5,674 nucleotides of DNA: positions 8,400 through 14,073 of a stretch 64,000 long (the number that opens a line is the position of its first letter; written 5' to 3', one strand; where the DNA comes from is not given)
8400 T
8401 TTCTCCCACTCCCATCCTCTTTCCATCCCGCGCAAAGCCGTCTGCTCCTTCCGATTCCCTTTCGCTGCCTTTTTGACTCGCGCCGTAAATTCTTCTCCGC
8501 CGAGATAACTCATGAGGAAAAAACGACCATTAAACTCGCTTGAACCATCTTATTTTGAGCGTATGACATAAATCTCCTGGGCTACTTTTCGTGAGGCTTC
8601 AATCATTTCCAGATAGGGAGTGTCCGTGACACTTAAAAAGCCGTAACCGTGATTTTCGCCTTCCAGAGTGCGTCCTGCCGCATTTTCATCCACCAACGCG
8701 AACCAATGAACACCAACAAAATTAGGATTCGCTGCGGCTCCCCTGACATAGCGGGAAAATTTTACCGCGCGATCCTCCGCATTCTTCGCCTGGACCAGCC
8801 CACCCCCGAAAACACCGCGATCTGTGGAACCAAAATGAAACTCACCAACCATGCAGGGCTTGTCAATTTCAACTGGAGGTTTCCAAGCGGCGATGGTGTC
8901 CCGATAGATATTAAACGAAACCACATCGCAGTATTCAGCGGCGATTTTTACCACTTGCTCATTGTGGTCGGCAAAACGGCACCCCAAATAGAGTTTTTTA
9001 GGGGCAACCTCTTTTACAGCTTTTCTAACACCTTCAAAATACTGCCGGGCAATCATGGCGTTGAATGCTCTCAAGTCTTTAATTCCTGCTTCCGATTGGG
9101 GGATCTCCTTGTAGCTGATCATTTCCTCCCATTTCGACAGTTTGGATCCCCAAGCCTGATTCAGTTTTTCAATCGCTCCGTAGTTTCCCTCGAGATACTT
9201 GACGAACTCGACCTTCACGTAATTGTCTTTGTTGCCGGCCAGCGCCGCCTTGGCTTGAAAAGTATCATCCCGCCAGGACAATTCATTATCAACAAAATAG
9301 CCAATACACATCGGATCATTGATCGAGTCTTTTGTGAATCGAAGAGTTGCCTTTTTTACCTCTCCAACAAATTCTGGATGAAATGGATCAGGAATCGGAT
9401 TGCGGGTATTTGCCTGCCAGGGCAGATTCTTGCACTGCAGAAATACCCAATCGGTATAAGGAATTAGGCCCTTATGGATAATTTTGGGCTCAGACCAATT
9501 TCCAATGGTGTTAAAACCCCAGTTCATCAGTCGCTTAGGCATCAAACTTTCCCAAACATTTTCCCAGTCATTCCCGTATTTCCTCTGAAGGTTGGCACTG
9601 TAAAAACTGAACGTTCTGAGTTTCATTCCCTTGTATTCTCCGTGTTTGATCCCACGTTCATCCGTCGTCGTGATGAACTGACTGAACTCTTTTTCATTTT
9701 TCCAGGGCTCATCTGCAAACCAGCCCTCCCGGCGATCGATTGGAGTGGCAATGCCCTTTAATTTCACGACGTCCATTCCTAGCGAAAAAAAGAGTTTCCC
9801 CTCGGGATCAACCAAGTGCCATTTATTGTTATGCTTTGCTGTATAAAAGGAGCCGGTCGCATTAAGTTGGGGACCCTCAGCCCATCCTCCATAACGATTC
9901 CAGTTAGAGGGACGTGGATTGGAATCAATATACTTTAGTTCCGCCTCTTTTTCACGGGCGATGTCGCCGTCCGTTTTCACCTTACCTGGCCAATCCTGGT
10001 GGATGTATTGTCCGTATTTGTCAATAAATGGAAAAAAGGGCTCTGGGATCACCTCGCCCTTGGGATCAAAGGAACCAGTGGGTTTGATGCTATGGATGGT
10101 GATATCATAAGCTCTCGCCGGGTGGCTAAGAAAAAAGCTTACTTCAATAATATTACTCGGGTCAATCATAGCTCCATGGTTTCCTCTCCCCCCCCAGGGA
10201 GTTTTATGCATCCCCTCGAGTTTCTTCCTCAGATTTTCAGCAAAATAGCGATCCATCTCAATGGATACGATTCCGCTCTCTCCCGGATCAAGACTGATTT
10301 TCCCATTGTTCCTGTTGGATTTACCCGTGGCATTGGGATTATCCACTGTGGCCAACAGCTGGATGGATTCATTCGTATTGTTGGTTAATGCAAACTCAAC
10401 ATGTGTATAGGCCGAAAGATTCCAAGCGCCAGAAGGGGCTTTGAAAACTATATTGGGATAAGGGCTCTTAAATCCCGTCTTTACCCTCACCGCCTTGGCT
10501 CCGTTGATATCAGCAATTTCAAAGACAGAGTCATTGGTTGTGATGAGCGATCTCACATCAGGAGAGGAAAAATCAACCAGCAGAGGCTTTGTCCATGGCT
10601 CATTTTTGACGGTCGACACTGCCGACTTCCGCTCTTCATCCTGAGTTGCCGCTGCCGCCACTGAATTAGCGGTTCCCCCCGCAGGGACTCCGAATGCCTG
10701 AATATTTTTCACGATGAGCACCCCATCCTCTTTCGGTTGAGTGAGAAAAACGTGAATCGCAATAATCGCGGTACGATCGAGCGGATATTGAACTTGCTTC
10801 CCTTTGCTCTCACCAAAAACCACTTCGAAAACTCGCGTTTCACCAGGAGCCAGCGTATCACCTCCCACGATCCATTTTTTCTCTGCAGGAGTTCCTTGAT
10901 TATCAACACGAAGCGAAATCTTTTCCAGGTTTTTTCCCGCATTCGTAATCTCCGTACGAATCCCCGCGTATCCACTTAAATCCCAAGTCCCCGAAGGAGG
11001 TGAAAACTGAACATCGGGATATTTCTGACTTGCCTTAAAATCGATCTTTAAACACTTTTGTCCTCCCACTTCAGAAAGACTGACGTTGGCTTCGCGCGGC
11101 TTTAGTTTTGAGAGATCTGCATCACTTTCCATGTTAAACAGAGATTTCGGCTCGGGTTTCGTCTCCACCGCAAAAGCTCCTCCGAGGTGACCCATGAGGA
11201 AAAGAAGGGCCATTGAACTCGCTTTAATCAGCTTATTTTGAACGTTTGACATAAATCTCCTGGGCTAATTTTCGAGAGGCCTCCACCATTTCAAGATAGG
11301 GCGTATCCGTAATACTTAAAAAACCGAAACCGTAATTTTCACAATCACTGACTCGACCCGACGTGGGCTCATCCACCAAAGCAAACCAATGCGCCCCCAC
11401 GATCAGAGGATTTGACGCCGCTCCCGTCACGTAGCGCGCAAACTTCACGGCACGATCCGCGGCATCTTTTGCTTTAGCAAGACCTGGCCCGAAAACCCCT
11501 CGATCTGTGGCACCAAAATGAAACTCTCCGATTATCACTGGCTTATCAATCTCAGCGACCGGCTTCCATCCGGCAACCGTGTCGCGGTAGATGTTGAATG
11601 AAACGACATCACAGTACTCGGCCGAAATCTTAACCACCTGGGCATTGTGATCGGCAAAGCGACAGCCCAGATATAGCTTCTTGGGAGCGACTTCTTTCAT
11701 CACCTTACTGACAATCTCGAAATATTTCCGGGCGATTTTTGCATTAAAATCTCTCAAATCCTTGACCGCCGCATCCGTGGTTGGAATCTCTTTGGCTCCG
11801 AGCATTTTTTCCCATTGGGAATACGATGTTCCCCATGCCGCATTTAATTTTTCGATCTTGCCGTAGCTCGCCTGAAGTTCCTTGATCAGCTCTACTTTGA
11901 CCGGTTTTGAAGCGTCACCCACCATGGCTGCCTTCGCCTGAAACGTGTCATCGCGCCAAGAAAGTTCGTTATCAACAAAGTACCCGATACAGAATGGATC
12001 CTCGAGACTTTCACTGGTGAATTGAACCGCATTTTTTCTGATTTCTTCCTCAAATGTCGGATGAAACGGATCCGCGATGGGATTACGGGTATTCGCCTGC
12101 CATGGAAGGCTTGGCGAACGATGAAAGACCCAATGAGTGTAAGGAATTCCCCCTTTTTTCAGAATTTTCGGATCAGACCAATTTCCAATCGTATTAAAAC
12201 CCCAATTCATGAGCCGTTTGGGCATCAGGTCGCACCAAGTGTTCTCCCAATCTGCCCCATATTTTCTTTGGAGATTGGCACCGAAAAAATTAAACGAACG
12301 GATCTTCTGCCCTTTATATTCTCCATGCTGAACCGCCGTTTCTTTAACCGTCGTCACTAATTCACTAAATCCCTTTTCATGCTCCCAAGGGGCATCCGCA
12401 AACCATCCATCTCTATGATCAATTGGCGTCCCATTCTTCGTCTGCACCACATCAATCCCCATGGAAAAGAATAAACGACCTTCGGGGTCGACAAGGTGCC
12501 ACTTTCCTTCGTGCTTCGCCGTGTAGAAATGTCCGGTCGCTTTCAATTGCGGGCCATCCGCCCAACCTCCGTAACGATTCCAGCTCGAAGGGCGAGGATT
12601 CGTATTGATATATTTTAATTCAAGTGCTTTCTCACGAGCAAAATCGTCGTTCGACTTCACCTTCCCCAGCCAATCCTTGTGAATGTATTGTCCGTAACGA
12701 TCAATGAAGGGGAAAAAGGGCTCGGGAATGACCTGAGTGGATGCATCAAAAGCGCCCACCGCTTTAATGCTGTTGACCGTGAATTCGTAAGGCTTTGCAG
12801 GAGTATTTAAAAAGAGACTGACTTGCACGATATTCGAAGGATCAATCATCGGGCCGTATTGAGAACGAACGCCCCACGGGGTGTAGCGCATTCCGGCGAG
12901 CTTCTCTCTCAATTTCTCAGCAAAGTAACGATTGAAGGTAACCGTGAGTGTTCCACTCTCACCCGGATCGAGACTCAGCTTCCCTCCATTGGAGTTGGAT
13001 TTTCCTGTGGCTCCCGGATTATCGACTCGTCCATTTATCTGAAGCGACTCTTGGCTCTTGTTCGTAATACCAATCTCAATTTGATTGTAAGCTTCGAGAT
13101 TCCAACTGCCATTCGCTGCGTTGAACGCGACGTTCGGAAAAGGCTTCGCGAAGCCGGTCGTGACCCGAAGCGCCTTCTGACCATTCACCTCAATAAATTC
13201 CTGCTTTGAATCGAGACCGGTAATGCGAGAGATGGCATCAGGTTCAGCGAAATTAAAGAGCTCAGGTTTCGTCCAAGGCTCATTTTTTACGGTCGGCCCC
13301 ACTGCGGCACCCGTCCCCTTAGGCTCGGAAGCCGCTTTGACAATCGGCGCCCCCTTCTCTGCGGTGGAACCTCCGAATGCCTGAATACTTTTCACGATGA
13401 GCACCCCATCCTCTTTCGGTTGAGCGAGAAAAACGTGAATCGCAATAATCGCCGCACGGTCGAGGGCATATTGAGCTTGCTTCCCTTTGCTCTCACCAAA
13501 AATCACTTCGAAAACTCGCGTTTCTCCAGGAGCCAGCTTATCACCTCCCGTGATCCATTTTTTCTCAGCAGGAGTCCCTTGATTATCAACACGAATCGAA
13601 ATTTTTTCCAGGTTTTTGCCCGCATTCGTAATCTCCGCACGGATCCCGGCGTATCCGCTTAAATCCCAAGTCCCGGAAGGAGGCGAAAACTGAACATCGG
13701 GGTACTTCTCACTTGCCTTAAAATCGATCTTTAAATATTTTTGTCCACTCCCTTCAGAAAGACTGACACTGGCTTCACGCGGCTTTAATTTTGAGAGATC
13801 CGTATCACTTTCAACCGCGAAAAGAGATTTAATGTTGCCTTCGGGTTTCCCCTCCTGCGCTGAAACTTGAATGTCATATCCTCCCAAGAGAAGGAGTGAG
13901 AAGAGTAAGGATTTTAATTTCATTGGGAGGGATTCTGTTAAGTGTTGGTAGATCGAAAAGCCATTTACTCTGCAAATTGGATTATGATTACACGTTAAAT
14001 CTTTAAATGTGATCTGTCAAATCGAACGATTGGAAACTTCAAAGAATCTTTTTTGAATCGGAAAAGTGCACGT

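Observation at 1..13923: Tandem array of seven copies or traces of one ~900-aa secreted CBM-CBM-GH-A-like gene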

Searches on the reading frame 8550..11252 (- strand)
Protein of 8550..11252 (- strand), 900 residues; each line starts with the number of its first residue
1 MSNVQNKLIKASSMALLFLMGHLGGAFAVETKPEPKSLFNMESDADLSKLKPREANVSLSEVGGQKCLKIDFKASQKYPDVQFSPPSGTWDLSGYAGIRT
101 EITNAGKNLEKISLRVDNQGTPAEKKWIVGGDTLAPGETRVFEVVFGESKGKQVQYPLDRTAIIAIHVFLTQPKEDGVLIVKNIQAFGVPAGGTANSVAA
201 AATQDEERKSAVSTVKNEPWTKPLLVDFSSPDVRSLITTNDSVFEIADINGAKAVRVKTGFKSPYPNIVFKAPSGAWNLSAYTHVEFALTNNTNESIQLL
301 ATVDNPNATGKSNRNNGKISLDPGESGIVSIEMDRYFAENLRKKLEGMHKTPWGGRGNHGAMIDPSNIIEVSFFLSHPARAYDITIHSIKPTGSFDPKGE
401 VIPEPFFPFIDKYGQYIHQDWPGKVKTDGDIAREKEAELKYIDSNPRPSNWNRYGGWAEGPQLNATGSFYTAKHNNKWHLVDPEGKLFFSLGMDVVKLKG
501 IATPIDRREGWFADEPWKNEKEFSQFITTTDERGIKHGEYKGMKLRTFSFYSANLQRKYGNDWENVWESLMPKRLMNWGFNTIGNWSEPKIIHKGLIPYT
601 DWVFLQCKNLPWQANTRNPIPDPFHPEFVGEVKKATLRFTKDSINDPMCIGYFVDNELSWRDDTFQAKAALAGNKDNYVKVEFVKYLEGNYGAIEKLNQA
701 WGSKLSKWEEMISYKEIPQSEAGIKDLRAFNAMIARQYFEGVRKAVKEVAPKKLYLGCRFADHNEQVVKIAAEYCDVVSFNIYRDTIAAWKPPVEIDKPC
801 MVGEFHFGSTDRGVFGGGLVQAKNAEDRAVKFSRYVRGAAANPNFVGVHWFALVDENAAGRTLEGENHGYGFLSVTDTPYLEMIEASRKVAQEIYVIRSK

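Call 6: search_protein_families(library=pfam, proteins=[window:8550-11252:-], max_evalue=0.01)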
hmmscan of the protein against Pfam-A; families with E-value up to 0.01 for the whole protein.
window:8550-11252:- (900 aa): 3 families
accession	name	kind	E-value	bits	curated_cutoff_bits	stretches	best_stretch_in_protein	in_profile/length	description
PF17992.7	Agarase_CBM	-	3.7e-09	36.9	26.3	2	227-308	1-84/178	Agarase CBM like domain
PF02449.21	Glyco_hydro_42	-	5e-06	26.6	21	1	625-785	105-264/376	Beta-galactosidase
PF01373.23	Glyco_hydro_14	-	0.00071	19.1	27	1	676-741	183-244/402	Glycosyl hydrolase family 14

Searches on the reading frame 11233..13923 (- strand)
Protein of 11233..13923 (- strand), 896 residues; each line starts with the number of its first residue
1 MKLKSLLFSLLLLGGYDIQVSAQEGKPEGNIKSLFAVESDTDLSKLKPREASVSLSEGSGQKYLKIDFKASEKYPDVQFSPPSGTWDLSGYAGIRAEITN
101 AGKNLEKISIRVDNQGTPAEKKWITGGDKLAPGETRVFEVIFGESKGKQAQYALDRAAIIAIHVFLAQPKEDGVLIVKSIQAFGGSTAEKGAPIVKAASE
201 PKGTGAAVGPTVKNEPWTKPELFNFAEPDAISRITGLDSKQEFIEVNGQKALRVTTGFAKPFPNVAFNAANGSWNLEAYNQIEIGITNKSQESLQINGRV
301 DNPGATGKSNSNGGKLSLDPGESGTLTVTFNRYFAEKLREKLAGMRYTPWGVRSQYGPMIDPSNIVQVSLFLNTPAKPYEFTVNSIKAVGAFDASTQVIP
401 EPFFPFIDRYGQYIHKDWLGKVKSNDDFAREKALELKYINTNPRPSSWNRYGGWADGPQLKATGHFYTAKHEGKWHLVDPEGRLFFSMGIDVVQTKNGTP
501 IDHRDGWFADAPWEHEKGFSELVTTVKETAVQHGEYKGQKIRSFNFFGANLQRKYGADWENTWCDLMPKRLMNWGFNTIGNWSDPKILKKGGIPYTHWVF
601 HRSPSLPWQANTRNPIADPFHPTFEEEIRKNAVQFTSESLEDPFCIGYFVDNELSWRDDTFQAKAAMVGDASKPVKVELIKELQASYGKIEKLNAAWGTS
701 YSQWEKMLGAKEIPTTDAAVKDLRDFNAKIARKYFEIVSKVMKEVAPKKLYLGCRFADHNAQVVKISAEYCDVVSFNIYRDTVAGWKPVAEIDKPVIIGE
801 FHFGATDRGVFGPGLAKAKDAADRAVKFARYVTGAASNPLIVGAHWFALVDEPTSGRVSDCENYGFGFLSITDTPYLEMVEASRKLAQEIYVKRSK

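Call 6: search_protein_families(library=pfam, proteins=[window:11233-13923:-], max_evalue=0.01)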
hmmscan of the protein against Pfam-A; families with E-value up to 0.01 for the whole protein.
window:11233-13923:- (896 aa): 2 families
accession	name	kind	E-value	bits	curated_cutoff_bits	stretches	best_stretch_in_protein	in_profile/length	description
PF17992.7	Agarase_CBM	-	2.4e-05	24.5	26.3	0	38-115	3-82/178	Agarase CBM like domain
PF02449.21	Glyco_hydro_42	-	0.00011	22.1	21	1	619-780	103-263/376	Beta-galactosidase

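Call 9: search_protein_families(library=ncbifam, proteins=[window:11233-13923:-], max_evalue=0.01)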
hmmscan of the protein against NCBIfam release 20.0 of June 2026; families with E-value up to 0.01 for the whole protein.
window:11233-13923:- (896 aa): 0 families
